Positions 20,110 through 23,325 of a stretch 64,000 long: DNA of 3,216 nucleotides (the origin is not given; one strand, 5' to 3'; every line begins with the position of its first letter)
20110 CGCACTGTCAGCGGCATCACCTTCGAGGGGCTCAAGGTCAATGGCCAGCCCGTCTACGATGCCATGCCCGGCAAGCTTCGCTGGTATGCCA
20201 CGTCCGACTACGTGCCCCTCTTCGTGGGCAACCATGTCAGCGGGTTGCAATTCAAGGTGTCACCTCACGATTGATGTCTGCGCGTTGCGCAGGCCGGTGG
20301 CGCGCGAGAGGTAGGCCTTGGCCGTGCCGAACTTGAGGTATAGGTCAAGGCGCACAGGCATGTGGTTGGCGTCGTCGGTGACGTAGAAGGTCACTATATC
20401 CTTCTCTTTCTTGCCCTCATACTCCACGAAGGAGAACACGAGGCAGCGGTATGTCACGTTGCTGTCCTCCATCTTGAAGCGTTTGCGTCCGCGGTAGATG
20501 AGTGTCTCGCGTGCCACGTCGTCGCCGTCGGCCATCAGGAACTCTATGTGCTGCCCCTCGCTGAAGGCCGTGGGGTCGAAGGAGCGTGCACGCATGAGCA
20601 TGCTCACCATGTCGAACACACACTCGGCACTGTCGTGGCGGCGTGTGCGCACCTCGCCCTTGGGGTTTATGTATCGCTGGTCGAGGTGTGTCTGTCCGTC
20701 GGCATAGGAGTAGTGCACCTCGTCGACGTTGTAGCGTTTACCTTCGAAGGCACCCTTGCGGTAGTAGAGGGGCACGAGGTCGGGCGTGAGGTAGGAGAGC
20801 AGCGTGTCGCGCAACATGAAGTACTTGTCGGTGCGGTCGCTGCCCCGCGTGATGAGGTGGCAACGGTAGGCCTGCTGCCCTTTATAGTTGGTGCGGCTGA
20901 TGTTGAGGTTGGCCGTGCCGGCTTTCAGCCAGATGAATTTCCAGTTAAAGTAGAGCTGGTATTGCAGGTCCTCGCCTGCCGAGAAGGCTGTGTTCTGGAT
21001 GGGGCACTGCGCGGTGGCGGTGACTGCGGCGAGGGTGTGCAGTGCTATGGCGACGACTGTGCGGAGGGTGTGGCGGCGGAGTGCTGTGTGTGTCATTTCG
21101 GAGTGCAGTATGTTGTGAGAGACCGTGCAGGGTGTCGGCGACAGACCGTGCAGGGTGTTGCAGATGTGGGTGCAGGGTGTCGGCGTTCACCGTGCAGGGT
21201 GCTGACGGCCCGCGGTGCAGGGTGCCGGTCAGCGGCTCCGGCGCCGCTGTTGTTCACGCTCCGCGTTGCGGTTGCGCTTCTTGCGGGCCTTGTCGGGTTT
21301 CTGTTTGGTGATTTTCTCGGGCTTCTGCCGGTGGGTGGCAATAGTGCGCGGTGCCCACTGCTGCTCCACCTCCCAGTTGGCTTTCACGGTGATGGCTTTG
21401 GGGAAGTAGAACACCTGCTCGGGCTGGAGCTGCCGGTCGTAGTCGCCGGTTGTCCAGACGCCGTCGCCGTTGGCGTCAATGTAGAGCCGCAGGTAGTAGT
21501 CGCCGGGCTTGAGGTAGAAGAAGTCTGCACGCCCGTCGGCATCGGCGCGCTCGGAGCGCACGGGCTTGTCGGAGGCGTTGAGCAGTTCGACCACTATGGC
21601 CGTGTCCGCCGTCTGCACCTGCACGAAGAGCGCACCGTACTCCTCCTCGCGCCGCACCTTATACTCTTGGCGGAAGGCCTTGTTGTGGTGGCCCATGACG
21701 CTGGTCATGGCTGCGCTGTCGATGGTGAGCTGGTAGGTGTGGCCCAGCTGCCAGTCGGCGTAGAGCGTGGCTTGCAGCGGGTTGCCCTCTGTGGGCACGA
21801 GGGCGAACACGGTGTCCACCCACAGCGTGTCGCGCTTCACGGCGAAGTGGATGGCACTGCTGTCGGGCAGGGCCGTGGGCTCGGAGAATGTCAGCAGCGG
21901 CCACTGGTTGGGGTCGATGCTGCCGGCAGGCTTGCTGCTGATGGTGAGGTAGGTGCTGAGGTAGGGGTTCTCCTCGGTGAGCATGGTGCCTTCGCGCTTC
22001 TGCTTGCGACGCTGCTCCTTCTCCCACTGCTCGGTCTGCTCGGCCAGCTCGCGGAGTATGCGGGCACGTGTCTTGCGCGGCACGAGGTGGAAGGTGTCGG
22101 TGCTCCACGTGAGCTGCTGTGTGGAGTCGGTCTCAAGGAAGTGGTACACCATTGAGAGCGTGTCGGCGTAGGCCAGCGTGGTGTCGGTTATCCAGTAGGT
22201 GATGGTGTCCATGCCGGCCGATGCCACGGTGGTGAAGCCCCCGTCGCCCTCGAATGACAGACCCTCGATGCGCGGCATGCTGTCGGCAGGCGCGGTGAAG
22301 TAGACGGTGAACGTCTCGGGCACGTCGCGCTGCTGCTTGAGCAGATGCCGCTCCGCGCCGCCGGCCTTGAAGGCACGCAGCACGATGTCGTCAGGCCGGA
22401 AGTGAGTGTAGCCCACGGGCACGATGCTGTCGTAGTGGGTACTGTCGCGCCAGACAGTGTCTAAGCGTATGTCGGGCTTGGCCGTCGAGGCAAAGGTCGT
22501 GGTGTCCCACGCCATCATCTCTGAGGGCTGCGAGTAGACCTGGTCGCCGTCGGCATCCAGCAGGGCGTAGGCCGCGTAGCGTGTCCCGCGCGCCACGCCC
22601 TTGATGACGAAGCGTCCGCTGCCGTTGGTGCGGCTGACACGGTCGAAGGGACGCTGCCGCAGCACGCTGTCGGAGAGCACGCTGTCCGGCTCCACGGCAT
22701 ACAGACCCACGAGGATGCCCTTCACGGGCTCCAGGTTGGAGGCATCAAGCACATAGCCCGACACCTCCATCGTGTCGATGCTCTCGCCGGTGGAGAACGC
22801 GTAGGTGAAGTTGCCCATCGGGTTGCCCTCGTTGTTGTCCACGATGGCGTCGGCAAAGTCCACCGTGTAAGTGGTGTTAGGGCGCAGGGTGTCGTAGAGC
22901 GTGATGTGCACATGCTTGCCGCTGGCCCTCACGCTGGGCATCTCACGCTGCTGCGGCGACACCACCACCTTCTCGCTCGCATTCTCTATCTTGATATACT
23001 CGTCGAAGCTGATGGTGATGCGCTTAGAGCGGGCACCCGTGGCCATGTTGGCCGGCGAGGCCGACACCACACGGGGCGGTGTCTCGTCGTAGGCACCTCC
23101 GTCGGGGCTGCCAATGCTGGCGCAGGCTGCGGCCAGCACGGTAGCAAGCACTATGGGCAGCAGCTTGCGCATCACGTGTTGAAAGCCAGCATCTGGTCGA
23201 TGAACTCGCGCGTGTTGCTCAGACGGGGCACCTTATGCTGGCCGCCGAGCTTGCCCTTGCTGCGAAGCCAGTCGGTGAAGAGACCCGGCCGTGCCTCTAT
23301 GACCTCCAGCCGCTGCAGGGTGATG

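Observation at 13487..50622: Intergenic repeat family with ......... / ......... core and strict 22-23 bp phasing at five loci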

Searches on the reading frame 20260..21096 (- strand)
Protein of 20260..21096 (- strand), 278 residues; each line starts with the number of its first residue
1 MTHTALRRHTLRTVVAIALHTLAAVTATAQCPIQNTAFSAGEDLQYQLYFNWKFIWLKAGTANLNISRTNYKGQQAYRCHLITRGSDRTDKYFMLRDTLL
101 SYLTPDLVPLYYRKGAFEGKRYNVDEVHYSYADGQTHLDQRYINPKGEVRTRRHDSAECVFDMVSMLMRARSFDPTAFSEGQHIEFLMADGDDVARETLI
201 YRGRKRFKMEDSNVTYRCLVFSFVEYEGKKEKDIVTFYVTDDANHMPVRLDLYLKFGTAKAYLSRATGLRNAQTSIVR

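Call 12: search_protein_families(library=pfam, proteins=[window:20260-21096:-])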
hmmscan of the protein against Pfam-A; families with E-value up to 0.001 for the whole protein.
window:20260-21096:- (278 aa): 1 family
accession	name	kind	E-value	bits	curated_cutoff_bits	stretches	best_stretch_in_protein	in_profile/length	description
PF11306.15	DUF3108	-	2.5e-52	178.2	26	1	45-263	1-208/209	Protein of unknown function (DUF3108)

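Call 19: find_encoding_contigs(protein=window:20260-21096:-, flank=10000, max_places=10)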
Protein window:20260-21096:- (278 aa): 4 contigs read that carry it; 2 places shown.
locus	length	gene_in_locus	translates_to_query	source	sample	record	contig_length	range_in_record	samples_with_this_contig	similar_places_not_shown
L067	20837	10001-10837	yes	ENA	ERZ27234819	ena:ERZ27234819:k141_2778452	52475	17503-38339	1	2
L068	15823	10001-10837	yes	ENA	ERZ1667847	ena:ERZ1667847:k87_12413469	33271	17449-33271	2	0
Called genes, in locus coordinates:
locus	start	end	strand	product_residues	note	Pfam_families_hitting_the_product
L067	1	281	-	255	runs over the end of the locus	PF19293:CdaA_N, PF02457:DAC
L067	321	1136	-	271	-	PF00809:Pterin_bind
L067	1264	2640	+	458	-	PF01225:Mur_ligase, PF08245:Mur_ligase_M, PF02875:Mur_ligase_C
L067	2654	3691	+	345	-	PF00389:2-Hacid_dh, PF02826:2-Hacid_dh_C, PF11890:DUF3410 (weak)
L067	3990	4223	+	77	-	PF00550:PP-binding, PF14573:PP-binding_2 (faint)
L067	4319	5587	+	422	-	PF00109:ketoacyl-synt, PF00108:Thiolase_N (faint), PF02801:Ketoacyl-synt_C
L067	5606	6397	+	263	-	PF14622:Ribonucleas_3_3, PF22935:RM44_endonuclase (weak), PF00636:Ribonuclease_3, PF00035:dsrm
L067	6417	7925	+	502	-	PF03321:GH3, PF23571:GH3_M, PF23572:GH3_C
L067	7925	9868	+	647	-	PF13205:Big_5, PF13620:CarboxypepD_reg (faint)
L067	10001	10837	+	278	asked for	PF11306:DUF3108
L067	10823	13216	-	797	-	PF05426:Alginate_lyase (weak)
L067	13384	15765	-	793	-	-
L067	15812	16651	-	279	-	PF02563:Poly_export, PF10531:SLBB (weak), PF22461:SLBB_2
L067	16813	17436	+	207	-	PF03330:DPBB_1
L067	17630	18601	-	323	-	PF02729:OTCace_N, PF00185:OTCace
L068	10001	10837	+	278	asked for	PF11306:DUF3108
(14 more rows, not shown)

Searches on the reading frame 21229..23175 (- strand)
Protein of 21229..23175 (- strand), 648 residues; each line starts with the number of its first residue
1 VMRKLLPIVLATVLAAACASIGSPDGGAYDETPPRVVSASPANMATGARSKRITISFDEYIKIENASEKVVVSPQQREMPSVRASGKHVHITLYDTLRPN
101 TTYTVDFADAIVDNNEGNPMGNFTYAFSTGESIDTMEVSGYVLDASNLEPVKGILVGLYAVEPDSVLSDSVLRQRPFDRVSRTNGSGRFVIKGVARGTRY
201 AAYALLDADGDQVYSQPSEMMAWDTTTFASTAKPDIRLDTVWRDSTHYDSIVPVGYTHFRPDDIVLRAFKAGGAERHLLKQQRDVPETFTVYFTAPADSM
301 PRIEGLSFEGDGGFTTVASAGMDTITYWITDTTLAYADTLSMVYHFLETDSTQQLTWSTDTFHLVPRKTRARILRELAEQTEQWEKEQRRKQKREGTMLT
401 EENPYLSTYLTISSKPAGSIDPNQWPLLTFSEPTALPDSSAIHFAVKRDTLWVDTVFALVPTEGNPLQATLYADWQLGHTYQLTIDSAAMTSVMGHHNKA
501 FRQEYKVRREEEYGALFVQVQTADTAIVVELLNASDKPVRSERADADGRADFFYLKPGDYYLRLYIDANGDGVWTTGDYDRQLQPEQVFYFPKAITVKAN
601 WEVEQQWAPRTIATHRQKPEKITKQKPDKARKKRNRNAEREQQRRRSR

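Call 12: search_protein_families(library=pfam, proteins=[window:21229-23175:-])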
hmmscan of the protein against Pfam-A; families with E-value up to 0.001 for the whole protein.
window:21229-23175:- (648 aa): 3 families
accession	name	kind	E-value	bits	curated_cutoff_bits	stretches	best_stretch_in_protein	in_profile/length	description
PF13205.12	Big_5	-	1.1e-25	90.8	23.6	1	30-129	1-105/105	Bacterial Ig-like domain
PF13620.12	CarboxypepD_reg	-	5.6e-06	27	32.3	0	138-198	2-49/82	Carboxypeptidase regulatory-like domain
PF04234.18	CopC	-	0.00067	21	23.3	0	35-110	3-77/92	CopC domain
